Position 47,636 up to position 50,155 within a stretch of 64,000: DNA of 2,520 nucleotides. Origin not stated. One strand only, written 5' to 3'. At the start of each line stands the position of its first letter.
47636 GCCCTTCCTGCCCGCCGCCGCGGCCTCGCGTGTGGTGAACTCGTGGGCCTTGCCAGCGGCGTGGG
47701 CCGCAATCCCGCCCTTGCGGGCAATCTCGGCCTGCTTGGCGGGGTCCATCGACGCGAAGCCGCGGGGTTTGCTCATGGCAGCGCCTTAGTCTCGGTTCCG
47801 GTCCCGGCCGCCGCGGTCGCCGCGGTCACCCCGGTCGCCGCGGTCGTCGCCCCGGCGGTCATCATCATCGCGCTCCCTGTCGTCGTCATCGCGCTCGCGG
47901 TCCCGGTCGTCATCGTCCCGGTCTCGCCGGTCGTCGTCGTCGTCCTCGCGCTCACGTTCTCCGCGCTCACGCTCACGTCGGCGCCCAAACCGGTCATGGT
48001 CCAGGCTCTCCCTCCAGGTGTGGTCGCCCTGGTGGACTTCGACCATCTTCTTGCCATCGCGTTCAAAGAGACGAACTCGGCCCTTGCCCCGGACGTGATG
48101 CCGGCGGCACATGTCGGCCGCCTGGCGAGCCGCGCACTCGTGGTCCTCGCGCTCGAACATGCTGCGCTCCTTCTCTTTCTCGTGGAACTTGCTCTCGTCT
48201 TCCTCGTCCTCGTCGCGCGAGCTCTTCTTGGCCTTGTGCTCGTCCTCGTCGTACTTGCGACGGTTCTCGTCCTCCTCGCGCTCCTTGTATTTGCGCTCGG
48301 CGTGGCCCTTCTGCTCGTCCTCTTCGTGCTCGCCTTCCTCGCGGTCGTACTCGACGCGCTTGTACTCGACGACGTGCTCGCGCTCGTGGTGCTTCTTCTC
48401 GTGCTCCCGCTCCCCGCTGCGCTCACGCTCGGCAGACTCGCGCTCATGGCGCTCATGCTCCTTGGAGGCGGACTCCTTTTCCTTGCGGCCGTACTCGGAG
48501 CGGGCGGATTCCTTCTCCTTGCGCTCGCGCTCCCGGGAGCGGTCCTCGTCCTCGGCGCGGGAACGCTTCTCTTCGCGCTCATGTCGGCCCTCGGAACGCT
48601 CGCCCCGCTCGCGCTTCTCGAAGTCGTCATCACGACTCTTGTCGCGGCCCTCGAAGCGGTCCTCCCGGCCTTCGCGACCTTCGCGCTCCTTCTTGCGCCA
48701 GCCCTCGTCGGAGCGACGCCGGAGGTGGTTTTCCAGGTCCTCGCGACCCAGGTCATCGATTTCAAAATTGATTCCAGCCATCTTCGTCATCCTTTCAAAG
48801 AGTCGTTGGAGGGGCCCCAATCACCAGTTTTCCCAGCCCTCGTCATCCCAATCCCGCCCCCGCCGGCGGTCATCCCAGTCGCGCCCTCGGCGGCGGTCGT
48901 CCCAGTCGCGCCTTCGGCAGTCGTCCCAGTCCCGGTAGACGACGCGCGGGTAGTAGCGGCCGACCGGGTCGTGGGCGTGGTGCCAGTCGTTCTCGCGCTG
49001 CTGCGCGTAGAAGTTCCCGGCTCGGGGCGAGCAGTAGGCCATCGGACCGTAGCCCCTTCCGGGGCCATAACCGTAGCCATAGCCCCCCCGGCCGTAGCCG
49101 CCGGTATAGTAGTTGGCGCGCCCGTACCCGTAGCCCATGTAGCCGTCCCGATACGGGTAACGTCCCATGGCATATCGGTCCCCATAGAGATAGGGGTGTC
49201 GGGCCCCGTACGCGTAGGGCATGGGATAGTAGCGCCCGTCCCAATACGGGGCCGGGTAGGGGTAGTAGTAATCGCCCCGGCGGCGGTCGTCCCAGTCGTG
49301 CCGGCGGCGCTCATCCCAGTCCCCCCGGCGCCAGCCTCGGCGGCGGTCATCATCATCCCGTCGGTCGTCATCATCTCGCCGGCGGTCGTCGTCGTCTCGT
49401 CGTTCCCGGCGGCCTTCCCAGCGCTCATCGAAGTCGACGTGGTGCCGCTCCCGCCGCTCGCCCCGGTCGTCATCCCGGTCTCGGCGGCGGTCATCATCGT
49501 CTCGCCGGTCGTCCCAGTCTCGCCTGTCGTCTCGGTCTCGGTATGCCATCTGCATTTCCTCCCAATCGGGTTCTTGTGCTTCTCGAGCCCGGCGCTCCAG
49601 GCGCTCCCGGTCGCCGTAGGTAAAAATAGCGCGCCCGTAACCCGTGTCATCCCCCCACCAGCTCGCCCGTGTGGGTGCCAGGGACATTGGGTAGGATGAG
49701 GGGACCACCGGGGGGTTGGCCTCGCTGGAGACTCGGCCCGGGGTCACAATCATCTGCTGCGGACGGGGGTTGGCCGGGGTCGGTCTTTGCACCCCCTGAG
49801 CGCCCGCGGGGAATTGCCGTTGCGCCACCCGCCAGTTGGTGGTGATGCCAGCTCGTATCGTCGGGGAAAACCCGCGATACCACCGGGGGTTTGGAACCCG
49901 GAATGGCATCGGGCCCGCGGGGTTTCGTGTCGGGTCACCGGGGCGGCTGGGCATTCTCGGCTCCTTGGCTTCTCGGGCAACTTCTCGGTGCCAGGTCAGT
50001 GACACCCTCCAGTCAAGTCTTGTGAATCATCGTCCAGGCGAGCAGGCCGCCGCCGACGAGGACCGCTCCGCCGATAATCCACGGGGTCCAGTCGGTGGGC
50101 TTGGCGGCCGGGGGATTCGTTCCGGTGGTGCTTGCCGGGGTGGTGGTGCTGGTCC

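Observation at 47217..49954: Two adjacent extreme mixed-charge / Tyr-Gly low-complexity proteins in one operon with KGG stress protein and GroES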

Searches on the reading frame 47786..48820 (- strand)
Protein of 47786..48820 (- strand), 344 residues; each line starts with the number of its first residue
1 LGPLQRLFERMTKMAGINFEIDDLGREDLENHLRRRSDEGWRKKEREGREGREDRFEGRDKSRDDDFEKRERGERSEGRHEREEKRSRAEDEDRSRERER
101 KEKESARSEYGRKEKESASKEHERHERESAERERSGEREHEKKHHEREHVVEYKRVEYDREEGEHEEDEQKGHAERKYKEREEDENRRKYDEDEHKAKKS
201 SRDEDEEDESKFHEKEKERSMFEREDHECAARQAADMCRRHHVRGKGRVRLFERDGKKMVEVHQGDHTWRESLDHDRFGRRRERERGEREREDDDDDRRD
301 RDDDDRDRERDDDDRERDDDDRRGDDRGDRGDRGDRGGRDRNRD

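Call 5: search_protein_families(library=pfam, proteins=[window:47786-48820:-], max_evalue=0.01)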
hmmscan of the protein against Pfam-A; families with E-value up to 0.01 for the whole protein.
window:47786-48820:- (344 aa): 0 families

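Call 6: search_protein_families(library=phrogs, proteins=[window:47786-48820:-], max_evalue=0.01)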
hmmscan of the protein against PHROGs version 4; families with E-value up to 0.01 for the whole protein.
window:47786-48820:- (344 aa): 0 families

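Call 40: predict_structure(protein=window:47789-48781:-)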
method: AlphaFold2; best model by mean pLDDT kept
length: 331 residues; sequences in the alignment: 1
mean_pLDDT: 66.8   pTM: 0.26
mean pLDDT of the five models: 66.8, 61.2, 59.5, 56.1, 56.0
residues with pLDDT >= 90: 8; 70-90: 143; 50-70: 141; < 50: 39
segments of 3 or more residues with pLDDT < 50: 1-7, 264-267, 323-326, 328-331
pLDDT, mean of each block of 10 residues (from residue 1): 45 58 57 54 53 54 62 81 89 85 86 87 84 85 81 76 82 77 53 53 51 63 76 77 82 84 54 53 57 56 56 50 46 47
secondary structure, 60 per line:
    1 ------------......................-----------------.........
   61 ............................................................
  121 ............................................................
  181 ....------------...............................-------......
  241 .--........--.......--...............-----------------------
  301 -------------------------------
elements in order: H13-34 H52-184 H197-227 E235-241 E244-251 E254-260 H263-277

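Call 42: search_dna_similar(query=window:47786-48781:-, collection=phages, mode=protein, max_evalue=0.001, max_rows=10)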
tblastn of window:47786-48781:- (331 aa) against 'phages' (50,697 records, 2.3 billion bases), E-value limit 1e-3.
No match.

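Call 52: find_encoding_contigs(protein=window:47786-48781:-, flank=3000, max_places=10)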
Protein window:47786-48781:- (331 aa): 6 contigs read that carry it; 2 places shown.
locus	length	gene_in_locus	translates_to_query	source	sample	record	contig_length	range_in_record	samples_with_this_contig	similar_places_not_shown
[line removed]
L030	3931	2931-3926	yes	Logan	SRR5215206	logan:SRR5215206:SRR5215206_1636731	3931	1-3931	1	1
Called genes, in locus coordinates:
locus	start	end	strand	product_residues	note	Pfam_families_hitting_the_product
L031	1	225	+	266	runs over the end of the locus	-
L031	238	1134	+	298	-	-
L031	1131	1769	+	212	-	-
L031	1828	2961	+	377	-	-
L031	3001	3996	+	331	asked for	-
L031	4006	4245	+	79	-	PF10685:KGG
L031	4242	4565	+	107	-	PF00166:Cpn10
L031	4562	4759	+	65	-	-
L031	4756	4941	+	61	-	-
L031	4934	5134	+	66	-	-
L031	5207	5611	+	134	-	-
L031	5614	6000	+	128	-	-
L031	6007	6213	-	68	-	-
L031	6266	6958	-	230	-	-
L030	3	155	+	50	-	?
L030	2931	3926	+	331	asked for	-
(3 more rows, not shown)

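Call 55: search_protein_families(library=ncbifam, proteins=[window:47786-48781:-], max_evalue=0.1)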
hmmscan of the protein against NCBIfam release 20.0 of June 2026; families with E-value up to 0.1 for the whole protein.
window:47786-48781:- (331 aa): 0 families

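Call 56: search_solved_structures(query=window:47786-48781:-, max_evalue=1)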
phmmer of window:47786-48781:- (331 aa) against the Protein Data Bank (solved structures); distinct sequences matched with E-value up to 1: 0.

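Call 68: fold_search(model_id=the predicted structure, library=pdb)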
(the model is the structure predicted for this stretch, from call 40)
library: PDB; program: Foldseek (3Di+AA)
matches with E <= 10: 824; with E <= 0.001: 0
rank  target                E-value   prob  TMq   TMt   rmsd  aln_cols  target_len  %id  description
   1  9asm_B                2.1e-01  0.30  0.09  0.11   6.1        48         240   21  Human Drosha and DGCR8 in complex with Pri-let-7f1 (released 2024-09-04)
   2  6jg0                  2.4e-01  0.90  0.09  0.12   8.7        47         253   17  Crystal structure of the N-terminal domain single mutant (S92E) of the human mitochondrial calcium uniporter fused with  (released 2020-02-19)
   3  5bz6                  2.7e-01  0.85  0.09  0.11   8.7        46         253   17  Crystal structure of the N-terminal domain single mutant (S92A) of the human mitochondrial calcium uniporter fused with  (released 2015-09-16)
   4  9kby_A                3.7e-01  0.23  0.09  0.05   5.2        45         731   16  Cryo-EM structure of DCL4-Hairpin RNA complex (released 2026-02-18)
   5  9asp_B                4.8e-01  0.33  0.10  0.12   6.7        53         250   19  Human Drosha and DGCR8 in complex with Pri-let-7a1 (released 2024-09-04)
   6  9asn_B                5.9e-01  0.20  0.10  0.12   6.0        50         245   22  Human Drosha and DGCR8 in complex with Pri-miR-98 (released 2024-09-04)
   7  9kbz_A                6.3e-01  0.16  0.09  0.02   5.3        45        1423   16  Cryo-EM structure of DCL4-DRB4CTD-dsRNA complex (released 2026-02-18)
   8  3j16_F                6.7e-01  0.75  0.08  0.14   1.5        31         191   22  Models of ribosome-bound Dom34p and Rli1p and their ribosomal binding partners (released 2012-02-22)
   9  6kvx                  6.7e-01  0.66  0.09  0.12   8.7        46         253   17  Crystal structure of the N-terminal domain single mutant (D119A) of the human mitochondrial calcium uniporter fused with (released 2020-05-27)
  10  9ult_D                7.6e-01  0.82  0.08  0.02   1.7        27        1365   30  CryoEM structure of the T.thermophilus transcription initiation complex bound to Up4A-C and UTP, -1 dA in the template (released 2025-10-22)
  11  6o5b_I                7.6e-01  0.47  0.08  0.28  11.0        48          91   19  Monomer of a cation channel (released 2019-05-22)
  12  9asq_B                7.6e-01  0.25  0.09  0.12   6.6        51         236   20  Human Drosha, DGCR8 and SRSF3 in complex with Pri-let-7f1 (released 2024-09-04)
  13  6o58_C                8.1e-01  0.51  0.08  0.10   9.2        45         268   16  Human MCU-EMRE complex, dimer of channel (released 2019-05-22)
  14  2ive_A                8.1e-01  0.44  0.07  0.06   2.4        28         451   21  Structure of protoporphyrinogen oxidase from Myxococcus xanthus (released 2006-10-17)
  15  2yt4                  8.1e-01  0.35  0.08  0.13   4.5        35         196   23  Crystal structure of human DGCR8 core (released 2007-08-21)
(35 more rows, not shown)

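Call 70: search_protein_families(library=pfam, proteins=[window:47786-48781:-], max_evalue=10)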
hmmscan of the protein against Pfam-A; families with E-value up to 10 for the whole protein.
window:47786-48781:- (331 aa): 0 families

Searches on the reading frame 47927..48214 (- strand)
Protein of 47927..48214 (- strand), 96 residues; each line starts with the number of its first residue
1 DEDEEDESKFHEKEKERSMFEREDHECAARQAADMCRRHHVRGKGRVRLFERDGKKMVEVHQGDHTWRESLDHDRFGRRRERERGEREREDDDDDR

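Call 39: find_homologous_proteins(query=window:47966-48205:-, max_evalue=0.01)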
Query window:47966-48205:-: 2 candidates shared short words with the query, none scored E <= 0.01.

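Call 70: search_protein_families(library=pfam, proteins=[window:47927-48214:-], max_evalue=10)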
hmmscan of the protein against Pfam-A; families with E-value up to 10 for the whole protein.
window:47927-48214:- (96 aa): 0 families

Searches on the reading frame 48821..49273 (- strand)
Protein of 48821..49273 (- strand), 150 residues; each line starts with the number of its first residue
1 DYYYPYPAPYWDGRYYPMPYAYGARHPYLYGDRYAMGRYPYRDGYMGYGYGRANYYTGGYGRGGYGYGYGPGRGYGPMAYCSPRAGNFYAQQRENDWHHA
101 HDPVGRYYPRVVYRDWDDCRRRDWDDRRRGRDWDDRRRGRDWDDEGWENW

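Call 70: search_protein_families(library=pfam, proteins=[window:48821-49273:-], max_evalue=10)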
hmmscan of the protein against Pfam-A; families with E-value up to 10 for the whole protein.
window:48821-49273:- (150 aa): 1 family
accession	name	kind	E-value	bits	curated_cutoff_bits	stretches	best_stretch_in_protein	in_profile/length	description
PF16208.10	Keratin_2_head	-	0.7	10.4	28.2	1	31-76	87-129/161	Keratin type II head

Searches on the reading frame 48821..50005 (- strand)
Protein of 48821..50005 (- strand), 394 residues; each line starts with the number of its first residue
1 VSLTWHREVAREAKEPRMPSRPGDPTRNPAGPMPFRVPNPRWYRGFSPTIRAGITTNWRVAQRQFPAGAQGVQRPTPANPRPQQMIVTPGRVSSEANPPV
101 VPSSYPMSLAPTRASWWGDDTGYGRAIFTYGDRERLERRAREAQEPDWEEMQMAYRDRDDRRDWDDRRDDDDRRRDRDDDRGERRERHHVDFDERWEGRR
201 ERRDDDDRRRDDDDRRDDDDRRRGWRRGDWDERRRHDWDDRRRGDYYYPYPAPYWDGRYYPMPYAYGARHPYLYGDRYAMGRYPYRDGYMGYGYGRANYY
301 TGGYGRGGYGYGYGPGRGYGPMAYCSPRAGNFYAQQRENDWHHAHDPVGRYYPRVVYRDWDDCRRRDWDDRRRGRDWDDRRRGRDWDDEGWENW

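Call 5: search_protein_families(library=pfam, proteins=[window:48821-50005:-], max_evalue=0.01)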
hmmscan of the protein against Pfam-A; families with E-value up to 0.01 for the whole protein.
window:48821-50005:- (394 aa): 0 families

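Call 6: search_protein_families(library=phrogs, proteins=[window:48821-50005:-], max_evalue=0.01)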
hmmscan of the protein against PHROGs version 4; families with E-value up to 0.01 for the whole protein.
window:48821-50005:- (394 aa): 0 families

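Call 8: find_homologous_proteins(query=window:48821-49954:-, max_evalue=0.001)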
Query window:48821-49954:-: 8000 candidates shared short words with the query, none scored E <= 0.001.

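Call 11: find_related_loci(query=window:48821-49954:-, collection=viral_contigs, flank=10000)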
Query window:48821-49954:- (377 aa) in viral_contigs; peptide patterns used: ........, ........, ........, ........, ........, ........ (x = any residue, [..] = any of these).
2 stretches matched a pattern, but none encodes a relative of the query by tblastn (E <= 1e-3).

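Call 18: list_cluster_members(proteins=[window:48821-49954:-, window:47786-48781:-, window:50013-50651:-, window:47537-47776:-, window:47217-47540:-])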
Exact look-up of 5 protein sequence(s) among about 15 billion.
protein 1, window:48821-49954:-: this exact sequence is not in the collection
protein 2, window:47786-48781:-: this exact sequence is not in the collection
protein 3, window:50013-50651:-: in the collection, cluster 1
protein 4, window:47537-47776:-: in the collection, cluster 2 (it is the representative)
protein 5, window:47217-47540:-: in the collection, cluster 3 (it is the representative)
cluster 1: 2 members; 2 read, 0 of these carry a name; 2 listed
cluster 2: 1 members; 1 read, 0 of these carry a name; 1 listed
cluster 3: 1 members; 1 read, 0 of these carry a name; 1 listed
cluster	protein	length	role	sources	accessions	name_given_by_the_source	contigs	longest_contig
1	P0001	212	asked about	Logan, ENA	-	-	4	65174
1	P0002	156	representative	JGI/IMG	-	-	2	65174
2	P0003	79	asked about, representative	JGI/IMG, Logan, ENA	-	-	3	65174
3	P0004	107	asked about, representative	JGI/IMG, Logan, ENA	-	-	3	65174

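Call 51: find_encoding_contigs(protein=window:48821-49954:-, flank=3000, max_places=10)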
Protein window:48821-49954:- (377 aa): 6 contigs read that carry it; 2 places shown.
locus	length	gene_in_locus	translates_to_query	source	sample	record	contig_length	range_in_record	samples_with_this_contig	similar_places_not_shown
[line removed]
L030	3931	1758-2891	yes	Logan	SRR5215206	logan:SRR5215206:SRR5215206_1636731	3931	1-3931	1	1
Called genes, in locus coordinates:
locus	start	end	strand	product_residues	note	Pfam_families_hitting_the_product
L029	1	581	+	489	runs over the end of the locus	-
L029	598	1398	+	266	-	-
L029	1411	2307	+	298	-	-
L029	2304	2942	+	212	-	-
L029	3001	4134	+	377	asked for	-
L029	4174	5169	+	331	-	-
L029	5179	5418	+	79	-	PF10685:KGG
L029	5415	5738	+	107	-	PF00166:Cpn10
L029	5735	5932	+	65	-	-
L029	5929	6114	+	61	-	-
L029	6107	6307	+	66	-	-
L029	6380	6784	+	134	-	-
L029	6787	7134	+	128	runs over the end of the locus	-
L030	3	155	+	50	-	?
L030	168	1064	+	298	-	-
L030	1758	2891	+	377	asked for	-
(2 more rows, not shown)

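Call 55: search_protein_families(library=ncbifam, proteins=[window:48821-49954:-], max_evalue=0.1)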
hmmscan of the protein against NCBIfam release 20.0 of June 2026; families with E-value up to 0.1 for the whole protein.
window:48821-49954:- (377 aa): 0 families

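Call 57: search_solved_structures(query=window:48821-49954:-, max_evalue=1)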
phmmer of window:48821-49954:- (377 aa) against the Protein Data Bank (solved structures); distinct sequences matched with E-value up to 1: 0.

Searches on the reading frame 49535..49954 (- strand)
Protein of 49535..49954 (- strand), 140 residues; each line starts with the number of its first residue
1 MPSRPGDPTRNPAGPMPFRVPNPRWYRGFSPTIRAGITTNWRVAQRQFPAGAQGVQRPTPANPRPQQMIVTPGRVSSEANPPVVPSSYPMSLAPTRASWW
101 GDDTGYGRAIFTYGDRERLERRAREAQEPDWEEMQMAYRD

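Call 44: search_protein_representatives(protein=window:49535-49954:-)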
Query: 140 residues. Proteins with E-value up to 0.001 (for the whole library): 0; up to 1e-10: 0; up to 1e-30: 0. The best 0 are listed.

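Call 70: search_protein_families(library=pfam, proteins=[window:49535-49954:-], max_evalue=10)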
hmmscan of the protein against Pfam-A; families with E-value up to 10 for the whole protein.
window:49535-49954:- (140 aa): 0 families
